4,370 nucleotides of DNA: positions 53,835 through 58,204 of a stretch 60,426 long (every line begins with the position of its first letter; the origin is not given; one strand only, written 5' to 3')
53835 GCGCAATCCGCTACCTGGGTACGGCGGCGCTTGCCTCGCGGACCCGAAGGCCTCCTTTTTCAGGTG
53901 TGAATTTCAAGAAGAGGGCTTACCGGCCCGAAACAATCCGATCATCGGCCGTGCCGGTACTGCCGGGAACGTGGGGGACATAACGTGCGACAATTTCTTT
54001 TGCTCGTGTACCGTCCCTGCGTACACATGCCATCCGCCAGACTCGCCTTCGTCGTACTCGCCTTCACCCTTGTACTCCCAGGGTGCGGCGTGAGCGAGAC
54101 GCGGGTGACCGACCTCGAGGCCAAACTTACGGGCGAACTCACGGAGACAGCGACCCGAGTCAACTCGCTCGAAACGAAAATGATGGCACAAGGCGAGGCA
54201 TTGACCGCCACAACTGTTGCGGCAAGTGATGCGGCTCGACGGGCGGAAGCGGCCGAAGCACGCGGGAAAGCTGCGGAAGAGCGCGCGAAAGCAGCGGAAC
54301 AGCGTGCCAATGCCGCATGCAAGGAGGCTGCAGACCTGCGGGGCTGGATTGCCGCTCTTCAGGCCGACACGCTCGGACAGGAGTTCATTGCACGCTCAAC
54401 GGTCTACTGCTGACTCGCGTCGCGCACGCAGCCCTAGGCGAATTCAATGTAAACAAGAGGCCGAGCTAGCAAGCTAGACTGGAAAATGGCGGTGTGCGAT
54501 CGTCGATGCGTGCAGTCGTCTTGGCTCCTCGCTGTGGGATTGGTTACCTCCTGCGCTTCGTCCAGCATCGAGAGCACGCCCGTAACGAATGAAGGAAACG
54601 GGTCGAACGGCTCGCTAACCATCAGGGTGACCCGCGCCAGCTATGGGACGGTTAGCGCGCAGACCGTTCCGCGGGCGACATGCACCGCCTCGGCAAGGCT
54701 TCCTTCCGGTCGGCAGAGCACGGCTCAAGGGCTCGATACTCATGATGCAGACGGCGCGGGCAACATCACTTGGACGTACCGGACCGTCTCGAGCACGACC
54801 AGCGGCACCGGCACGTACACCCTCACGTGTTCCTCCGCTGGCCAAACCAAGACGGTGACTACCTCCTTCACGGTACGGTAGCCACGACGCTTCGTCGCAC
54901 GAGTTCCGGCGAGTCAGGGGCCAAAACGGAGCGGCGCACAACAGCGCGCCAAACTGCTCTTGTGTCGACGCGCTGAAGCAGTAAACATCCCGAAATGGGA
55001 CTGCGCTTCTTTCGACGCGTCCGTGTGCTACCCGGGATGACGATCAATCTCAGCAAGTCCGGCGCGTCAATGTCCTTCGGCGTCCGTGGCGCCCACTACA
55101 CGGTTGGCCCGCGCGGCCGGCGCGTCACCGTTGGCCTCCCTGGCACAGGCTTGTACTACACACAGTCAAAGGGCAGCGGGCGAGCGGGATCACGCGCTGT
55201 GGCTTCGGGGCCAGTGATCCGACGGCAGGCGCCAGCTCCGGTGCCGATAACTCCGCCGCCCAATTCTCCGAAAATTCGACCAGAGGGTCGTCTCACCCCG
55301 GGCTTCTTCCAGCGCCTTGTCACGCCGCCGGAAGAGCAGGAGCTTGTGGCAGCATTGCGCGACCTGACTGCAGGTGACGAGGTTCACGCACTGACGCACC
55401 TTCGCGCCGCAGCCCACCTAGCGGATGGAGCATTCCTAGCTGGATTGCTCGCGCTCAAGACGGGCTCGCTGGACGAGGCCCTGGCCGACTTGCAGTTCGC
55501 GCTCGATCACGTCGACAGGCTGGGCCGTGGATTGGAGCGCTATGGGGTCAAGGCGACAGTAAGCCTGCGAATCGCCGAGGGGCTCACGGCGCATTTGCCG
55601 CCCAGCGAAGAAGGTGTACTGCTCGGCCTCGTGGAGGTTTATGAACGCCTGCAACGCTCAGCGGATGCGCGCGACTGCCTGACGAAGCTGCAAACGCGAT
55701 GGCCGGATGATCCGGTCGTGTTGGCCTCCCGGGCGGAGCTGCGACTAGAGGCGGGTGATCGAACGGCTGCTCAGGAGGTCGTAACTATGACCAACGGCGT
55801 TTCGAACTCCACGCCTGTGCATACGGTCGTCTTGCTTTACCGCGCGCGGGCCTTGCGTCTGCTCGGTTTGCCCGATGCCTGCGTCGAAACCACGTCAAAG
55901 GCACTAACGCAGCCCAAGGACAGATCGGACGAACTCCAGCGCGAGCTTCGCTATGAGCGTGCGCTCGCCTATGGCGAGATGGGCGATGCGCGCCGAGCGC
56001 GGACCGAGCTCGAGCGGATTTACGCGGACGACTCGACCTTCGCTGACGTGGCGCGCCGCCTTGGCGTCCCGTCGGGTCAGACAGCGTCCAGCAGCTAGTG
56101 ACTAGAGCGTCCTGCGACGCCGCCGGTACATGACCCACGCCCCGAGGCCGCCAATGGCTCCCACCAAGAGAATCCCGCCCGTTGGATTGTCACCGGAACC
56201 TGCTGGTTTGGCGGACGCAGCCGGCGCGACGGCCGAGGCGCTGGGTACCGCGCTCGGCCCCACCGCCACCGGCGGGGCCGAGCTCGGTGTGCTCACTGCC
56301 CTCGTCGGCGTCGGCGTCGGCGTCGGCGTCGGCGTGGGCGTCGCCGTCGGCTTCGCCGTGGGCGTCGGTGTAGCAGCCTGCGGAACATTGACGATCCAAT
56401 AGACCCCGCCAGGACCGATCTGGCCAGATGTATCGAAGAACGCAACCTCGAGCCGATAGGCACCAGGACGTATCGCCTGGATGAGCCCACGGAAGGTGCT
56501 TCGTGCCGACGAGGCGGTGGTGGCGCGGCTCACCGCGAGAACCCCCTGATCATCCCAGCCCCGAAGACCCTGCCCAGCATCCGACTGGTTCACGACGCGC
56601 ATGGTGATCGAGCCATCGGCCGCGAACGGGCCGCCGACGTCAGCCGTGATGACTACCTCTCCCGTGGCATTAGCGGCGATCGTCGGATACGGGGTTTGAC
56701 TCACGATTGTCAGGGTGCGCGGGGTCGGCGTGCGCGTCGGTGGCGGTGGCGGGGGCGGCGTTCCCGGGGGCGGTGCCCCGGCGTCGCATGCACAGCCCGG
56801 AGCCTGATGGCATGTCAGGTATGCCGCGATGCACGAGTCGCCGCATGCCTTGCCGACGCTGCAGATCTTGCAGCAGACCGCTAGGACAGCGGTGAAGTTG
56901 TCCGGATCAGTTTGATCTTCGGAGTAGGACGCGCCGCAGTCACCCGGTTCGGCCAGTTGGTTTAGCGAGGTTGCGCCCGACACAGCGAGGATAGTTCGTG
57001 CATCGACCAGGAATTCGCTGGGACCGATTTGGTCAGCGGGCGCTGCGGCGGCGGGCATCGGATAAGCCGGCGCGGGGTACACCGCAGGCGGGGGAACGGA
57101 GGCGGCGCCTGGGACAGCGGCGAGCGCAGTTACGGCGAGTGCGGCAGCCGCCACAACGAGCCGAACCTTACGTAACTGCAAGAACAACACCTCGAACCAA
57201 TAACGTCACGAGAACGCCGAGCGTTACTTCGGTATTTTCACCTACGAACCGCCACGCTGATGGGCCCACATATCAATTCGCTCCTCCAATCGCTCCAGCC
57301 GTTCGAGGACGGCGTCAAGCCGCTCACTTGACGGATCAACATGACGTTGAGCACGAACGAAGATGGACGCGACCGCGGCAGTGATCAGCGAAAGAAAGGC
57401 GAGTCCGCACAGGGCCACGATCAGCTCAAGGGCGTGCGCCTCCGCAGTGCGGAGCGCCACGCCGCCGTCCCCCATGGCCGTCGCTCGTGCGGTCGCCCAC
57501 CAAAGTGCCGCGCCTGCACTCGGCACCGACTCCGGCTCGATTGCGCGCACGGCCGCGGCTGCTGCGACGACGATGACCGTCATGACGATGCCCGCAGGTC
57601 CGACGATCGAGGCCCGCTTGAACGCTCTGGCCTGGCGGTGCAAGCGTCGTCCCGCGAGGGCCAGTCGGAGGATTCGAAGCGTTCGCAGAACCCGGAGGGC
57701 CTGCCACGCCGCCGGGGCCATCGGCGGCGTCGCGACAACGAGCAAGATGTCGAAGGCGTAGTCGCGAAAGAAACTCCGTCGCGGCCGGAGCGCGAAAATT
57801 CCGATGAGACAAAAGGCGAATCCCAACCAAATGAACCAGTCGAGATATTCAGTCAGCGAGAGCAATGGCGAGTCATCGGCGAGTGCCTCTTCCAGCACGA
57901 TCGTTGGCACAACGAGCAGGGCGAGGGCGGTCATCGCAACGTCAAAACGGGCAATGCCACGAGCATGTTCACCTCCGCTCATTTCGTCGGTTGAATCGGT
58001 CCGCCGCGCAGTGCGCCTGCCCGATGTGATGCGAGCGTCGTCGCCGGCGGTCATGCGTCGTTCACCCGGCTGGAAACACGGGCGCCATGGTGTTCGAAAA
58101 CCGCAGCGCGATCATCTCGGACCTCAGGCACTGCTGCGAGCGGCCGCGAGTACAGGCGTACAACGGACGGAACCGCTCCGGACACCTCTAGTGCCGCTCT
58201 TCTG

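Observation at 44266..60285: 16.0-kb casposon: Cas1 + family B polymerase + HNH, bounded by about 50-bp TIRs and a 14-bp target-site duplication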

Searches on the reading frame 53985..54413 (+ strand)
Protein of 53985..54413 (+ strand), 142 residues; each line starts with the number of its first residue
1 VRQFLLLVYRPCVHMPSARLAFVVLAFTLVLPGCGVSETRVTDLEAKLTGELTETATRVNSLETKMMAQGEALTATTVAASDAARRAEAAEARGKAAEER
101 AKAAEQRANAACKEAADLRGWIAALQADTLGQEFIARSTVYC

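Call 7: search_protein_families(library=pfam, proteins=[window:53985-54413:+], max_evalue=0.01)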
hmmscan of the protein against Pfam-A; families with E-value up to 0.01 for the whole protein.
window:53985-54413:+ (142 aa): 1 family
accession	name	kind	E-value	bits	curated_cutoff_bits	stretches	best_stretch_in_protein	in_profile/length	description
PF24362.2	DUF7518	-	0.0031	18.6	27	1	38-110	6-83/104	Family of unknown function (DUF7518)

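Call 104: search_protein_families(library=padloc, proteins=[window:53985-54413:+], max_evalue=0.01)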
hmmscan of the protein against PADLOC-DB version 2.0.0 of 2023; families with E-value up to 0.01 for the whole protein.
window:53985-54413:+ (142 aa): 0 families

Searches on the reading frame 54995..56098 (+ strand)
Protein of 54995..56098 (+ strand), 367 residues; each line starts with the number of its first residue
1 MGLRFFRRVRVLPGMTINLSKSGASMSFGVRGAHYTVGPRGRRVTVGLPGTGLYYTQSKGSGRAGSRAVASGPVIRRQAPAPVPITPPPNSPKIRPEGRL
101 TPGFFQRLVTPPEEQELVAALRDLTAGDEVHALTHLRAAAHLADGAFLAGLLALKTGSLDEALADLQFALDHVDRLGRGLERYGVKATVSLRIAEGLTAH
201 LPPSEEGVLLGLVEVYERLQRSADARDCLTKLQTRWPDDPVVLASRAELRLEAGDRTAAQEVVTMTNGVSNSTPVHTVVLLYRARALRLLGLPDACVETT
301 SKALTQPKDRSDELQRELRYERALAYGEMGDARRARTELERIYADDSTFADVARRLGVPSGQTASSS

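Call 7: search_protein_families(library=pfam, proteins=[window:54995-56098:+], max_evalue=0.01)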
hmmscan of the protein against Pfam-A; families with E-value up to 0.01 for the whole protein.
window:54995-56098:+ (367 aa): 6 families
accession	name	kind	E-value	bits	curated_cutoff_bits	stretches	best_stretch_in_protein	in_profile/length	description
PF14020.11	DUF4236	-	1.9e-21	76.7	27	1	3-56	1-55/55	Protein of unknown function (DUF4236)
PF13174.12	TPR_6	-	3.9e-06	27.6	26.3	0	209-238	3-32/33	Tetratricopeptide repeat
PF13428.12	TPR_14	-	4.2e-06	27.4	23.5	0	208-248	3-43/44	Tetratricopeptide repeat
PF07719.23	TPR_2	-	0.001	19.5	27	0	144-167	2-25/34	Tetratricopeptide repeat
PF00515.34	TPR_1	-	0.0047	17.1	27.8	0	150-171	8-29/34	Tetratricopeptide repeat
PF13181.12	TPR_8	-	0.0048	17.4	25.7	0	318-341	3-26/34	Tetratricopeptide repeat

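Call 104: search_protein_families(library=padloc, proteins=[window:54995-56098:+], max_evalue=0.01)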
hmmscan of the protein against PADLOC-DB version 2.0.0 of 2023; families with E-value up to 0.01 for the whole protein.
window:54995-56098:+ (367 aa): 0 families

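Call 105: search_protein_families(library=ncbifam, proteins=[window:54995-56098:+], max_evalue=0.01)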
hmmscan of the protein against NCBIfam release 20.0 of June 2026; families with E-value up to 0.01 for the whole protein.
window:54995-56098:+ (367 aa): 3 families
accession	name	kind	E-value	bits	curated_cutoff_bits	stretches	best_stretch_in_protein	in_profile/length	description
TIGR02521.1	type_IV_pilW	equivalog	1.7e-05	24.5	154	0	294-352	10-67/234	type IV pilus biogenesis/stability protein PilW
TIGR02917.1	PEP_TPR_lipo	equivalog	0.00082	17.3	312.2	0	207-264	737-794/899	XrtA/PEP-CTERM system TPR-repeat protein PrsT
NF052415.1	T3SS_chap_SctY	equivalog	0.0091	16.5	70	1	208-294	8-94/106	type III secretion apparatus assembly chaperone SctY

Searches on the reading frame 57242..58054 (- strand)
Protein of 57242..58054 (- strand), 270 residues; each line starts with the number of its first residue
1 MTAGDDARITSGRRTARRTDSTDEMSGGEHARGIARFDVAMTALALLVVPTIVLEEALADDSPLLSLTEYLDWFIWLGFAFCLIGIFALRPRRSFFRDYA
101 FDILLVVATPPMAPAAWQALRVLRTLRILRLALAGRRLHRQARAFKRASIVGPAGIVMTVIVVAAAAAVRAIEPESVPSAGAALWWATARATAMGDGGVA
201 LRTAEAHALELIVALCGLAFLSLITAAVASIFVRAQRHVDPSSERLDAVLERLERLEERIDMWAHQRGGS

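Call 7: search_protein_families(library=pfam, proteins=[window:57242-58054:-], max_evalue=0.01)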
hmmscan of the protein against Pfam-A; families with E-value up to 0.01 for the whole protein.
window:57242-58054:- (270 aa): 2 families
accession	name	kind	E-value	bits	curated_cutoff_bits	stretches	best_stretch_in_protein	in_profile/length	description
PF00520.37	Ion_trans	-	3.8e-10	39.8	25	1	37-238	4-239/241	Ion transport protein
PF07885.22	Ion_trans_2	-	0.00061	20.1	22.5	1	158-233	2-78/79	Ion channel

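Call 104: search_protein_families(library=padloc, proteins=[window:57242-58054:-], max_evalue=0.01)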
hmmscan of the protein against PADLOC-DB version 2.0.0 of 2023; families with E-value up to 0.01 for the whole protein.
window:57242-58054:- (270 aa): 0 families

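Call 105: search_protein_families(library=ncbifam, proteins=[window:57242-58054:-], max_evalue=0.01)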
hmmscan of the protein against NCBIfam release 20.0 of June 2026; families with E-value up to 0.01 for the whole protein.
window:57242-58054:- (270 aa): 0 families
